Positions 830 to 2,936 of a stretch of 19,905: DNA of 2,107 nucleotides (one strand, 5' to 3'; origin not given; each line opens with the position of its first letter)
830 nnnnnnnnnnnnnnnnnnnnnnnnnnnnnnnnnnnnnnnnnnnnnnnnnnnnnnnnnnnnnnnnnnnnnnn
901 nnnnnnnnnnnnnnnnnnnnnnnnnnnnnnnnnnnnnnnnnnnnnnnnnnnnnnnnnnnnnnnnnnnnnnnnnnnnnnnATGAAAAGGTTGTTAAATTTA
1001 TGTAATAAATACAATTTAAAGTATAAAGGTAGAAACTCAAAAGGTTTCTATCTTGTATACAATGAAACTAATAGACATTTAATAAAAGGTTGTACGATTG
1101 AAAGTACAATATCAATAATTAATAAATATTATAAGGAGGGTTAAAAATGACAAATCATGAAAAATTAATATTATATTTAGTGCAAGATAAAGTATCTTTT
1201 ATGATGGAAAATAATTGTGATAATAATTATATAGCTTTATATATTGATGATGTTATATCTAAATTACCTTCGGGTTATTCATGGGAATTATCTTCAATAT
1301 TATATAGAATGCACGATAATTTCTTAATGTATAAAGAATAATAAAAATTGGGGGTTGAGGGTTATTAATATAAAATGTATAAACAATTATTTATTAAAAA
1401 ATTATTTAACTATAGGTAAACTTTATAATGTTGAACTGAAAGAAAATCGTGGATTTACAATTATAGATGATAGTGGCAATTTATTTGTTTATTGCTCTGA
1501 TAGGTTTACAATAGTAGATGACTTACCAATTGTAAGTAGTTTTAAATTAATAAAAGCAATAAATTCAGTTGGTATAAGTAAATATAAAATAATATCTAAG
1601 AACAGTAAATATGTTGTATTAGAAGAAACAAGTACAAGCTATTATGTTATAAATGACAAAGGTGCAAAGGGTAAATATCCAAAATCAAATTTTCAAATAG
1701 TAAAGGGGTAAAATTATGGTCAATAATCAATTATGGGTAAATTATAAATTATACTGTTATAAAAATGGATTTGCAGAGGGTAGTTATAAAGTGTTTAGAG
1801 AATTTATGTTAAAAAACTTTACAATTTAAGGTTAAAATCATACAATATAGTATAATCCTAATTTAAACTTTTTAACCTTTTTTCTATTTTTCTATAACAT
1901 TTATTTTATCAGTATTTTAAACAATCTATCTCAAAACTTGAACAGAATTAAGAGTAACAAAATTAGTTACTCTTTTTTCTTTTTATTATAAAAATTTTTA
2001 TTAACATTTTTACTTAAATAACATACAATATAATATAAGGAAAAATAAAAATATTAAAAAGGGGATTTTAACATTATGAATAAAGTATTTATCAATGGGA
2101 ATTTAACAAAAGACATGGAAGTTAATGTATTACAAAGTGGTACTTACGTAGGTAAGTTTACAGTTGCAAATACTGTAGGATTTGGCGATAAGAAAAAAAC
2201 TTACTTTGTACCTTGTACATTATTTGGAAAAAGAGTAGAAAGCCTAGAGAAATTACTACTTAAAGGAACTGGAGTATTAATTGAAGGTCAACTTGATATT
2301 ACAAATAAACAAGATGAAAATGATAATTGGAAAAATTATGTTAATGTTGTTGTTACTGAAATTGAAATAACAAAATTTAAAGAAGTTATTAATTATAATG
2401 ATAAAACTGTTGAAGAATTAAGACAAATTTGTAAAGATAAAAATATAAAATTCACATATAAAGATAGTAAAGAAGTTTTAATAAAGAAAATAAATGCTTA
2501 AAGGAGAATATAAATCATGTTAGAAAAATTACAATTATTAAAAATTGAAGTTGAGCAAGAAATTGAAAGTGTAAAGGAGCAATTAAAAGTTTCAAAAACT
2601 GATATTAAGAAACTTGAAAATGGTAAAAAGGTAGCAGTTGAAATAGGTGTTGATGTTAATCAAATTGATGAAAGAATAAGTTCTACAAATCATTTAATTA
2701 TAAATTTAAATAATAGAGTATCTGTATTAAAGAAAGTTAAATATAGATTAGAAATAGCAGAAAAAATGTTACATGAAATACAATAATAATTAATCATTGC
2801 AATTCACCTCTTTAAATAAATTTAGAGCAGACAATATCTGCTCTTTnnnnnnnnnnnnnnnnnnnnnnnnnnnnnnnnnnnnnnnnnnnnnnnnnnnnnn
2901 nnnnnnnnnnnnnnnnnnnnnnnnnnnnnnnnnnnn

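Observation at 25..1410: Kilobase-scale, gene-carrying perfect inverted terminal repeat in a phi29-like genome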

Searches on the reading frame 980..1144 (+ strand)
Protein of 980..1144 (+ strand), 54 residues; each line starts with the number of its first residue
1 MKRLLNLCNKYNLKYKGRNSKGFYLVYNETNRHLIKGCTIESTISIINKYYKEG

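Call 11: search_protein_families(library=pfam, max_evalue=1, proteins=[window:980-1144:+])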
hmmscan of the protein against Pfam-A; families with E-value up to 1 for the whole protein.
window:980-1144:+ (54 aa): 0 families

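Call 12: search_protein_families(library=phrogs, max_evalue=1, proteins=[window:980-1144:+])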
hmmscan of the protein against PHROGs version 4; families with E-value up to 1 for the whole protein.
window:980-1144:+ (54 aa): 1 family
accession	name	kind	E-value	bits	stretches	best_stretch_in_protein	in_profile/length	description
phrog_28972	-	unknown function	0.032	15.4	1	6-51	8-52/63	-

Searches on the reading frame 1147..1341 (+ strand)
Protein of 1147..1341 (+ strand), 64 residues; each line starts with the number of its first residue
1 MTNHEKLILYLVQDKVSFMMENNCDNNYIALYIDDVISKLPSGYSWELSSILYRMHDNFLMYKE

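Call 11: search_protein_families(library=pfam, max_evalue=1, proteins=[window:1147-1341:+])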
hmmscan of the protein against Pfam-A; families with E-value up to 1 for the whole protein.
window:1147-1341:+ (64 aa): 0 families

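Call 12: search_protein_families(library=phrogs, max_evalue=1, proteins=[window:1147-1341:+])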
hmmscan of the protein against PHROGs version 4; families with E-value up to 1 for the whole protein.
window:1147-1341:+ (64 aa): 0 families

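Call 59: find_encoding_contigs(protein=window:1147-1341:+, flank=10000, max_places=10)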
Protein window:1147-1341:+ (64 aa): 22 contigs read that carry it; 10 places shown.
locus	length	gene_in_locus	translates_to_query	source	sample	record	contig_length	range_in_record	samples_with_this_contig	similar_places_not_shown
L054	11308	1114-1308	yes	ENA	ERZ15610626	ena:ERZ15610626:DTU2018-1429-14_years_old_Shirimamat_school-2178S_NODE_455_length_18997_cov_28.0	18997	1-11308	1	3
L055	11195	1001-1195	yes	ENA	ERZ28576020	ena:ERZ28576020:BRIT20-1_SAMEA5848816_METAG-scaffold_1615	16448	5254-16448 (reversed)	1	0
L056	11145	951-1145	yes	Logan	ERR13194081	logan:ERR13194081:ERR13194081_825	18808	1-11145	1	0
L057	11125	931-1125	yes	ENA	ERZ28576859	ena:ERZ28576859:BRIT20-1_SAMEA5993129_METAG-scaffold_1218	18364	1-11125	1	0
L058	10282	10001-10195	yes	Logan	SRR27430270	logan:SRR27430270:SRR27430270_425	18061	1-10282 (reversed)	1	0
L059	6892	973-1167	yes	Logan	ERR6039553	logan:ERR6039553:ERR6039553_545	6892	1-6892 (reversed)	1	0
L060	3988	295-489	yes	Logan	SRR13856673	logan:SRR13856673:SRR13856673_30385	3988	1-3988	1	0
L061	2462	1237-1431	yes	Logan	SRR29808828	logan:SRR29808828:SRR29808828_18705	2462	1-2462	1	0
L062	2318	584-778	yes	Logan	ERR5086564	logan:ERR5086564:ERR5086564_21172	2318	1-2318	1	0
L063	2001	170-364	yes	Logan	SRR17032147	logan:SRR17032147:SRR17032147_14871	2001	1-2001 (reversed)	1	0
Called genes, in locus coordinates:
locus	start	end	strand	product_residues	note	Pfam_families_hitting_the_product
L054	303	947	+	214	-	-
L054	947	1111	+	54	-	-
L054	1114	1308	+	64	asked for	-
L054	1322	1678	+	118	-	PF20111:DUF6501 (faint)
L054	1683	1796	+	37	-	-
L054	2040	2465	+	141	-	PF00436:SSB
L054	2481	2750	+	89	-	-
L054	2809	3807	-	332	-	PF05894:Podovirus_Gp16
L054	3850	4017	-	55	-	-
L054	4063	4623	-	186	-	-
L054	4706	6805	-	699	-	PF00657:Lipase_GDSL, PF13472:Lipase_GDSL_2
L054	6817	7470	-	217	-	-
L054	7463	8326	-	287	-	PF05352:Phage_connector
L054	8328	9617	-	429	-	PF20934:phi29_gp9_C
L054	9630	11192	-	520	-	PF16838:Caud_tail_N (weak), PF00959:Phage_lysozyme, PF00877:NLPC_P60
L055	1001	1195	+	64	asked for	-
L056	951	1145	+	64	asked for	-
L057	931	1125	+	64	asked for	-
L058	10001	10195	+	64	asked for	-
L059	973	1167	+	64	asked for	-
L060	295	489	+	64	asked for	-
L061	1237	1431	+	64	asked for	-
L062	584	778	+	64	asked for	-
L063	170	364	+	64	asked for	-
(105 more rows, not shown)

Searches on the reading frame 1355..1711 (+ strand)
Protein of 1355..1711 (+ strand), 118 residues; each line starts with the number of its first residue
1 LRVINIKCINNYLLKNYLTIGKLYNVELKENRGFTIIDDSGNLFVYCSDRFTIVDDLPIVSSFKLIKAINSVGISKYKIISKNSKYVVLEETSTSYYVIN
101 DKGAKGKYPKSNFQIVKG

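Call 11: search_protein_families(library=pfam, max_evalue=1, proteins=[window:1355-1711:+])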
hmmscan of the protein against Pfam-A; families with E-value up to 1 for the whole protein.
window:1355-1711:+ (118 aa): 2 families
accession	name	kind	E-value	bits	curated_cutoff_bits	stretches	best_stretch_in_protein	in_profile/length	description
PF20111.4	DUF6501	-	7.7e-07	29.3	23.8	2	8-51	17-64/67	Family of unknown function (DUF6501)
PF09183.16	DUF1947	-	0.32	11.7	22.5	0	7-50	11-54/65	Domain of unknown function (DUF1947)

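Call 12: search_protein_families(library=phrogs, max_evalue=1, proteins=[window:1355-1711:+])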
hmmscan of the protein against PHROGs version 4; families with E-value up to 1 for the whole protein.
window:1355-1711:+ (118 aa): 10 families
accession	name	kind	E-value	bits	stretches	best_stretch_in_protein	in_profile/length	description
phrog_4927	-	unknown function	1.3e-06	29.3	1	6-51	11-65/73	-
phrog_3523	-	unknown function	0.00018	22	1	4-101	144-244/315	-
phrog_21567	-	unknown function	0.00049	21.1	1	16-42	18-45/63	-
phrog_13504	-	unknown function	0.006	17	1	76-110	7-41/165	-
phrog_28187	-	unknown function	0.0061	17.8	1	30-72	45-84/116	-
phrog_27862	-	unknown function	0.0075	17.1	1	16-45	21-51/65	-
phrog_16833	-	unknown function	0.012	16.8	1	4-90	3-76/124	-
phrog_31853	-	unknown function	0.015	16.2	1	83-114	26-57/64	-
phrog_32431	-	unknown function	0.056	14.8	1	16-57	5-43/67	-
phrog_23498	-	unknown function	0.43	11.7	1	1-10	12-21/37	-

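Call 24: find_encoding_contigs(protein=window:1355-1711:+, flank=10000, max_places=10)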
Protein window:1355-1711:+ (118 aa): 5 contigs read that carry it; 1 place shown.
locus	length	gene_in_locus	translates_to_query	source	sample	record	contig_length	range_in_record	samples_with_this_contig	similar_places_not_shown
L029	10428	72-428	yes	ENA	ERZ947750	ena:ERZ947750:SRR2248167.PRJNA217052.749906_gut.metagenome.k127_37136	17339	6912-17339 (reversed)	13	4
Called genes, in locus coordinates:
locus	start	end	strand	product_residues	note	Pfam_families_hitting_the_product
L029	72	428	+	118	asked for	PF20111:DUF6501 (faint)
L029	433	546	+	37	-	-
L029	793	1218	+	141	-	PF00436:SSB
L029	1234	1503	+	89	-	-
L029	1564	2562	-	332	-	PF05894:Podovirus_Gp16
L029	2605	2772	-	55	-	-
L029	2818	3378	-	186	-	-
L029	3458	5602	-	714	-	-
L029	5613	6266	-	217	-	-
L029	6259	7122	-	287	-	PF05352:Phage_connector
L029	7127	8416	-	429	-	PF20934:phi29_gp9_C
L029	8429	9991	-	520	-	PF16838:Caud_tail_N (weak), PF00959:Phage_lysozyme, PF00877:NLPC_P60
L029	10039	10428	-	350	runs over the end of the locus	PF25622:Phi29_MCP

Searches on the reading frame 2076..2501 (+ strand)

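Call 11: search_protein_families(library=pfam, max_evalue=1, proteins=[window:2076-2501:+])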
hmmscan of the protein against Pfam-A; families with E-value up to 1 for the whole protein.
window:2076-2501:+ (141 aa): 4 families
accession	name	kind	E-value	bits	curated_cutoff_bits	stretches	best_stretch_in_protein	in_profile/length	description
PF00436.31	SSB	-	2e-18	66.8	26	1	1-97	1-102/104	Single-strand binding protein family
PF08702.15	Fib_alpha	-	0.0088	16.7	29.9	1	77-126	67-118/143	Fibrinogen alpha/beta chain family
PF01336.31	tRNA_anti-codon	-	0.018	15.4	27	1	42-98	26-74/75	OB-fold nucleic acid binding domain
PF02037.33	SAP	-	0.027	14.6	23.9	1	107-127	2-22/37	SAP domain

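Call 12: search_protein_families(library=phrogs, max_evalue=1, proteins=[window:2076-2501:+])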
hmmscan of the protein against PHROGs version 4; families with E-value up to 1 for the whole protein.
window:2076-2501:+ (141 aa): 16 families
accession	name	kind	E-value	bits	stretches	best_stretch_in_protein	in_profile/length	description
phrog_44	-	DNA, RNA and nucleotide metabolism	1.8e-20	74.9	1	1-98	87-189/271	single strand DNA binding protein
phrog_28255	-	unknown function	5.8e-05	24.2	1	86-137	79-130/140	-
phrog_2250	-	unknown function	7.6e-05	23.7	1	96-139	117-160/168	-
phrog_25370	-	unknown function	0.00096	19.8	1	1-33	2-34/48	-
phrog_3281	-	DNA, RNA and nucleotide metabolism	0.0012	20.2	1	42-140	19-101/107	endonuclease VII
phrog_2724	-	unknown function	0.0017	19.8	1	90-140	41-79/83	-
phrog_2101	-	unknown function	0.0029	19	1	104-140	156-192/194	-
phrog_9647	-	unknown function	0.0056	17.9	1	102-135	83-116/131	-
phrog_37836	-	unknown function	0.021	15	1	91-139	262-310/315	-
phrog_10541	-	unknown function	0.045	15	1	96-140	57-101/108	-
phrog_390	-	transcription regulation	0.048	15.1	1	96-140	50-94/97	Arc-like repressor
phrog_19464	-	unknown function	0.051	14.6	1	1-51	1-51/89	-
phrog_17880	-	unknown function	0.082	14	1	99-134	83-118/120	-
phrog_1772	-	unknown function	0.19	13.3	1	102-137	71-106/111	-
phrog_16104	-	unknown function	0.22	12.5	1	51-102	19-68/75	-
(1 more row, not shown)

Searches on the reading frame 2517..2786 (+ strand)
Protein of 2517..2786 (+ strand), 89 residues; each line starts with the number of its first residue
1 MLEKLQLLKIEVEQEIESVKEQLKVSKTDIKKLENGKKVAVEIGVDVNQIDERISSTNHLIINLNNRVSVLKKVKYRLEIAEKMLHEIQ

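Call 11: search_protein_families(library=pfam, max_evalue=1, proteins=[window:2517-2786:+])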
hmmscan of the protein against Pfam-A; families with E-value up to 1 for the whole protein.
window:2517-2786:+ (89 aa): 10 families
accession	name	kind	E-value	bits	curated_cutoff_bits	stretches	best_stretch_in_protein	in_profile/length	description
PF12844.13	HTH_19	-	0.026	14.9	30.2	1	16-38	15-37/64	Helix-turn-helix domain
PF21466.3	GH101_dom-5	-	0.03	14.6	27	1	14-48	35-68/145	Endo-alpha-N-acetylgalactosaminidase, domain 5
PF06419.17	COG6_N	-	0.04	14.5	27.4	1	13-88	32-97/114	Conserved oligomeric complex COG6, N-terminal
PF21718.4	KH_DTX3L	-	0.051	13.8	27.4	1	5-84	8-84/128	DTX3L, KH-like domain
PF02042.20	RWP-RK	-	0.058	13.8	29.3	1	14-33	13-32/49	RWP-RK domain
PF13874.11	Nup54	-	0.1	13.1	30.5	1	13-85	42-112/140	Nucleoporin complex subunit 54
PF20663.3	COG4_N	-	0.15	12.6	27.3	1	31-88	2-59/107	Conserved oligomeric Golgi complex subunit 4, N-terminal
PF07889.17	DUF1664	-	0.21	12.1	34.6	1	3-72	55-121/124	Protein of unknown function (DUF1664)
PF18504.6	Csm1_N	-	0.26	12.1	26.3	1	13-42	40-69/70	Csm1 N-terminal domain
PF16378.10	DUF4988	-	0.58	10.4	30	0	46-74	4-32/183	Domain of unknown function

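Call 12: search_protein_families(library=phrogs, max_evalue=1, proteins=[window:2517-2786:+])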
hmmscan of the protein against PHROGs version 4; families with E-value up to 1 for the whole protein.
window:2517-2786:+ (89 aa): 8 families
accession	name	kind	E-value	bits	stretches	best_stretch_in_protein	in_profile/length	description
phrog_9105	-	unknown function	0.012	16.4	1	8-64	114-168/190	-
phrog_35723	-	unknown function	0.042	12.5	1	15-86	44-114/1720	-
phrog_36553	-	unknown function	0.057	13.4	1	12-85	274-348/435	-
phrog_22673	-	unknown function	0.28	11.8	1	45-75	41-71/72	-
phrog_1193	-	other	0.35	11.9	0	11-34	3-26/76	hemolysin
phrog_24774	-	unknown function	0.35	11.7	1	13-81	74-141/258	-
phrog_1009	-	unknown function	0.43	11.7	1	4-76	35-100/103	-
phrog_4780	-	unknown function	0.44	11.1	1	9-75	132-195/275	-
